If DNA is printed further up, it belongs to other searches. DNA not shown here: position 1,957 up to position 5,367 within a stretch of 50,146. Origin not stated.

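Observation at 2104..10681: Two adjacent giant secreted proteins carry unrelated heads on one shared Calx-beta/FG-GAP tail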

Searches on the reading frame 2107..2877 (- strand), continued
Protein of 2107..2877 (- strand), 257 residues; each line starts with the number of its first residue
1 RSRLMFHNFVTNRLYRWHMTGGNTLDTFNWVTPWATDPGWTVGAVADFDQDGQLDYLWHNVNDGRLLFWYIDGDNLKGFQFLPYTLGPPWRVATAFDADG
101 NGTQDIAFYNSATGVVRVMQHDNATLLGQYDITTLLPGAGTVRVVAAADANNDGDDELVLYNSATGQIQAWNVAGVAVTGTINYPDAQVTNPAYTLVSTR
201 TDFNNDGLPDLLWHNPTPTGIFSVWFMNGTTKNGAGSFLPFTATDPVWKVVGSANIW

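Call 49: find_encoding_contigs(protein=P0057, flank=10000, max_places=2)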
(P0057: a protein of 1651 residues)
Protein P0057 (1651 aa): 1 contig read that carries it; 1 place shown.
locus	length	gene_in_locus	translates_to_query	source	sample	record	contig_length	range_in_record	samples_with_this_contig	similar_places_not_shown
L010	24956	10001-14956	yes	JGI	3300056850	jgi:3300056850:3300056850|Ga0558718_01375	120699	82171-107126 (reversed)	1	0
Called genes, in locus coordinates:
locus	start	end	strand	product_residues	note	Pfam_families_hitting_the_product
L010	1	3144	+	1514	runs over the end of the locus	PF00415:RCC1, PF13540:RCC1_2, PF25390:WD40_RLD, PF13540:RCC1_2, PF25390:WD40_RLD, PF25390:WD40_RLD, PF13540:RCC1_2, PF00415:RCC1, +7 more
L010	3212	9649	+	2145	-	PF07504:FTP, PF01447:Peptidase_M4, PF02868:Peptidase_M4_C, PF03160:Calx-beta, PF13415:Beta-prop_FBX42, PF24681:Kelch_KLHDC2_KLHL20_DRC7, PF24981:Beta-prop_ATRN-LZTR1, PF13415:Beta-prop_FBX42, +10 more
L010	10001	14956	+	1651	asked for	PF13517:FG-GAP_3 (faint), PF07504:FTP (weak), PF01447:Peptidase_M4, PF02868:Peptidase_M4_C, PF00629:MAM (faint), PF20773:InhA-like_MAM (weak), PF03160:Calx-beta, PF01839:FG-GAP (faint)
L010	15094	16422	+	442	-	PF00413:Peptidase_M10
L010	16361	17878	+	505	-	PF03160:Calx-beta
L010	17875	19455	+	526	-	PF03160:Calx-beta, PF01839:FG-GAP (faint), PF07483:W_rich_C (faint), PF13517:FG-GAP_3 (weak)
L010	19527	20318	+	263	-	PF08003:Methyltransf_9 (weak), PF13489:Methyltransf_23, PF02353:CMAS (weak), PF01209:Ubie_methyltran, PF13847:Methyltransf_31, PF08241:Methyltransf_11, PF08242:Methyltransf_12, PF13649:Methyltransf_25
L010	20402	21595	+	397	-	PF04055:Radical_SAM, PF13186:SPASM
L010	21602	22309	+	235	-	PF13489:Methyltransf_23, PF13649:Methyltransf_25, PF08241:Methyltransf_11, PF08242:Methyltransf_12, PF01209:Ubie_methyltran (faint), PF13847:Methyltransf_31 (weak)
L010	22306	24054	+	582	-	-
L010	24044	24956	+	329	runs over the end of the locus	-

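Call 60: find_encoding_contigs(protein=P0055, flank=10000, max_places=1)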
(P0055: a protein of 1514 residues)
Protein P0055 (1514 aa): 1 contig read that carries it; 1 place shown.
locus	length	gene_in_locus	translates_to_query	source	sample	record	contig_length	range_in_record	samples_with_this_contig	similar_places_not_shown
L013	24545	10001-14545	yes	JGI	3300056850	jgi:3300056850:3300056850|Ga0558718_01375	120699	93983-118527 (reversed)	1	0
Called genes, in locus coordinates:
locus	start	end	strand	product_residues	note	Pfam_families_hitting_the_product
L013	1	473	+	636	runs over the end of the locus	PF13522:GATase_6, PF13537:GATase_7, PF00733:Asn_synthase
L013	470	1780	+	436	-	-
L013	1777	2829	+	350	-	PF02388:FemAB (faint), PF13480:Acetyltransf_6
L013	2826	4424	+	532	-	-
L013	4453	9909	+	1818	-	PF25390:WD40_RLD, PF00415:RCC1, PF13540:RCC1_2, PF25390:WD40_RLD, PF00415:RCC1, PF25390:WD40_RLD, PF00415:RCC1, PF00415:RCC1, +16 more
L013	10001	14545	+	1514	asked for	PF00415:RCC1, PF13540:RCC1_2, PF25390:WD40_RLD, PF13540:RCC1_2, PF25390:WD40_RLD, PF25390:WD40_RLD, PF13540:RCC1_2, PF00415:RCC1, +7 more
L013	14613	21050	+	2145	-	PF07504:FTP, PF01447:Peptidase_M4, PF02868:Peptidase_M4_C, PF03160:Calx-beta, PF13415:Beta-prop_FBX42, PF24681:Kelch_KLHDC2_KLHL20_DRC7, PF24981:Beta-prop_ATRN-LZTR1, PF13415:Beta-prop_FBX42, +10 more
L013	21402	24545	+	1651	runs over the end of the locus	PF13517:FG-GAP_3 (faint), PF07504:FTP (weak), PF01447:Peptidase_M4, PF02868:Peptidase_M4_C, PF00629:MAM (faint), PF20773:InhA-like_MAM (weak), PF03160:Calx-beta, PF01839:FG-GAP (faint)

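Call 66: search_solved_structures(query=A1, max_evalue=10)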
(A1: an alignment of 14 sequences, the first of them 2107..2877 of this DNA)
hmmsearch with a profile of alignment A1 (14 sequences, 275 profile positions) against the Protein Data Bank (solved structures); distinct sequences matched with E-value up to 10: 11.
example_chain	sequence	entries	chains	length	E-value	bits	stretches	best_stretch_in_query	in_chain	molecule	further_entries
9etn_A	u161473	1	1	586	0.0024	20.3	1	60-179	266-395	Cartilage acidic protein 1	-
8glv_LY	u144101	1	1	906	0.43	13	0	92-167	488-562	FAP251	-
9iuj_A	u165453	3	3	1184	0.8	12.1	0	162-228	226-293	Integrin alpha-V,Integrin alpha-V,Uncharacterized protein DKFZp686C11235 | Integrin alpha-V,Integrin alpha-v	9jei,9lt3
8i9x_CD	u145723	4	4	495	0.94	11.8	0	132-193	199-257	Ribosome biogenesis protein YTM1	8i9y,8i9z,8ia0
5cyk_A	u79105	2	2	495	0.95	11.8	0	132-193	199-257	Ribosome biogenesis protein YTM1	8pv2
5em2_B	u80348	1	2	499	0.97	11.8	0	132-193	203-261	Ribosome biogenesis protein YTM1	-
8hku_L10E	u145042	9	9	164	1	11.7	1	164-218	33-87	50S ribosomal protein L10e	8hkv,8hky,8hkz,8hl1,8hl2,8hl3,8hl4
5cxc_A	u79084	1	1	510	1.1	11.7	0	132-193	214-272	Ribosome biogenesis protein YTM1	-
5cxb_A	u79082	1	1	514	1.1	11.6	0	132-193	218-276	Ribosome biogenesis protein YTM1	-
2oaj_A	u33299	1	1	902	1.2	11.5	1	55-103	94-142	Protein SNI1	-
9y48_A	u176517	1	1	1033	1.4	11.3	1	55-103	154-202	Lethal(2) giant larvae protein homolog SRO7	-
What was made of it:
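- On Bap1/RbmC exopolysaccharide-binding propeller family: The tail profile finds no Bap1 chain among PDB sequences even at E <= 10 (call 66).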

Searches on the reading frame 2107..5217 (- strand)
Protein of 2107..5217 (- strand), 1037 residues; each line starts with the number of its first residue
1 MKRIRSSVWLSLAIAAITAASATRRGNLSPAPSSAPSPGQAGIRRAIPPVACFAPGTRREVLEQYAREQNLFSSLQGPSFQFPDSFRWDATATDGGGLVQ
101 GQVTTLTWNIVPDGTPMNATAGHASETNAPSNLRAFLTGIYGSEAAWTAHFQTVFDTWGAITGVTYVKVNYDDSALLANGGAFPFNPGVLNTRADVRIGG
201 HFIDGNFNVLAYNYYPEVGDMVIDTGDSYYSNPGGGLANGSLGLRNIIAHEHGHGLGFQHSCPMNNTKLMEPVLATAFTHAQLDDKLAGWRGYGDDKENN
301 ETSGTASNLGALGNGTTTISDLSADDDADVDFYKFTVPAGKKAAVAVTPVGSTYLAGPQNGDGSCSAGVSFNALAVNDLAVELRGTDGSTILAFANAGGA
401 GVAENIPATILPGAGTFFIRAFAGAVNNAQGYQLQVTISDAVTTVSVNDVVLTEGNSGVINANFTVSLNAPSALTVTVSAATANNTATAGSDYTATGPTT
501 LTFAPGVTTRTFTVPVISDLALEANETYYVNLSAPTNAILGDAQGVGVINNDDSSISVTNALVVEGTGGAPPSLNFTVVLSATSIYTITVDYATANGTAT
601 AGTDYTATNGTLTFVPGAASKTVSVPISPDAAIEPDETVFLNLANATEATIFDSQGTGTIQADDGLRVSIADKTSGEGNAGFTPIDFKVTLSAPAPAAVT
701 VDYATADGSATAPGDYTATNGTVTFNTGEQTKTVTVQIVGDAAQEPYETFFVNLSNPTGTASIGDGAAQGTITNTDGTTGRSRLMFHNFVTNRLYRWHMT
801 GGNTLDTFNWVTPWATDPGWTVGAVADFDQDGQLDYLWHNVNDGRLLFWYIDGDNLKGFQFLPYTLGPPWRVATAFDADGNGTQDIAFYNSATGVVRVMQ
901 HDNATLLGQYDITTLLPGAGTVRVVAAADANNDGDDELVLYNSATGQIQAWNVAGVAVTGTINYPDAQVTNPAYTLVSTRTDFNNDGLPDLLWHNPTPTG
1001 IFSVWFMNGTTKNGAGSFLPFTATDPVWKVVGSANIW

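Call 6: search_protein_families(library=pfam, proteins=[window:2107-5217:-], max_evalue=0.01)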
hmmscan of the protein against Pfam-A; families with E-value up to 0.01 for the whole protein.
window:2107-5217:- (1037 aa): 7 families
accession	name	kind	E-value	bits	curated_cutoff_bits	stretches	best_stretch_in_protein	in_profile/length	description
PF03160.20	Calx-beta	-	2.4e-48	163.5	27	3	685-762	24-102/119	Calx-beta domain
PF01839.29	FG-GAP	-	4.9e-09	36.3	22.1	0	981-999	8-26/37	FG-GAP repeat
PF13517.12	FG-GAP_3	-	8.3e-09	36.4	26.9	3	827-887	1-60/61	FG-GAP-like repeat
PF00413.30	Peptidase_M10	-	9.2e-07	29.3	24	1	148-283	24-146/159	Matrixin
PF10462.15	Peptidase_M66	-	0.0015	18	20.6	1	225-267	166-215/306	Peptidase M66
PF13583.11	Reprolysin_4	-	0.0074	16.4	22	0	228-263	120-154/203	Metallo-peptidase family M12B Reprolysin-like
PF04151.21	PPC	-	0.0084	17.4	25.9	1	329-421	1-68/70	Bacterial pre-peptidase C-terminal domain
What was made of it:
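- On Pfam FG-GAP (PF01839) / FG-GAP_3 (PF13517) repeat superfamily: The cut-offs are 22.1 and 26.9 (call 6).
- On Pfam Calx-beta (PF03160): The cut-off is 27 (call 6).
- Checked: Both ORFs pass the FG-GAP and FG-GAP_3 cut-offs (call 6).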

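Call 41: search_protein_families(library=ncbifam, proteins=[window:2107-5217:-], max_evalue=0.01)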
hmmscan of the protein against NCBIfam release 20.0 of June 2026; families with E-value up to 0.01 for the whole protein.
window:2107-5217:- (1037 aa): 2 families
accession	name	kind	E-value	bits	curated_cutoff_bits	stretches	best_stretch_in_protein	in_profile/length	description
TIGR00845.1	caca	equivalog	2.6e-36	124.8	679.85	3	584-649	424-489/921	sodium/calcium exchanger 1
NF038115.1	SVAGG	subfamily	1.1e-07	31.3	150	0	440-519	263-341/407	SVAGG family GlyGly-CTERM protein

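Call 50: find_encoding_contigs(protein=window:2107-5217:-, flank=10000, max_places=3)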
Protein window:2107-5217:- (1037 aa): 2 contigs read that carry it; 2 places shown.
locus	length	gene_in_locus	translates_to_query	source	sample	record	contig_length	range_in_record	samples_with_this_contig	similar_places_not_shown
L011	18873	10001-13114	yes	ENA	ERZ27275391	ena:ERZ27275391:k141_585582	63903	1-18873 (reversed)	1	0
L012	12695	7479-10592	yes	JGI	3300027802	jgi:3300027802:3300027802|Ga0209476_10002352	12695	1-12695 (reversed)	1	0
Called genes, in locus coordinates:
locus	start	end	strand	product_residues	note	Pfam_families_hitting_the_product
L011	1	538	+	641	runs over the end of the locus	PF13522:GATase_6, PF13537:GATase_7, PF00733:Asn_synthase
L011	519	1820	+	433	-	-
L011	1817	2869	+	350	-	PF02388:FemAB (faint), PF13480:Acetyltransf_6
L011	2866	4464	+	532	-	-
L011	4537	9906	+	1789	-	PF25390:WD40_RLD, PF00415:RCC1, PF13540:RCC1_2, PF00415:RCC1, PF25390:WD40_RLD, PF00415:RCC1, PF00415:RCC1, PF25390:WD40_RLD, +16 more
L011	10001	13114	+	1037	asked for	PF00413:Peptidase_M10 (weak), PF13517:FG-GAP_3 (faint), PF03160:Calx-beta, PF01839:FG-GAP (faint)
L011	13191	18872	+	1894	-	?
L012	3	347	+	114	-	?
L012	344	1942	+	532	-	-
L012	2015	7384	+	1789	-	PF25390:WD40_RLD, PF00415:RCC1, PF13540:RCC1_2, PF00415:RCC1, PF25390:WD40_RLD, PF00415:RCC1, PF00415:RCC1, PF25390:WD40_RLD, +16 more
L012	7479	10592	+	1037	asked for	PF00413:Peptidase_M10 (weak), PF13517:FG-GAP_3 (faint), PF03160:Calx-beta, PF01839:FG-GAP (faint)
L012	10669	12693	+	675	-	PF07504:FTP, PF01447:Peptidase_M4, PF02868:Peptidase_M4_C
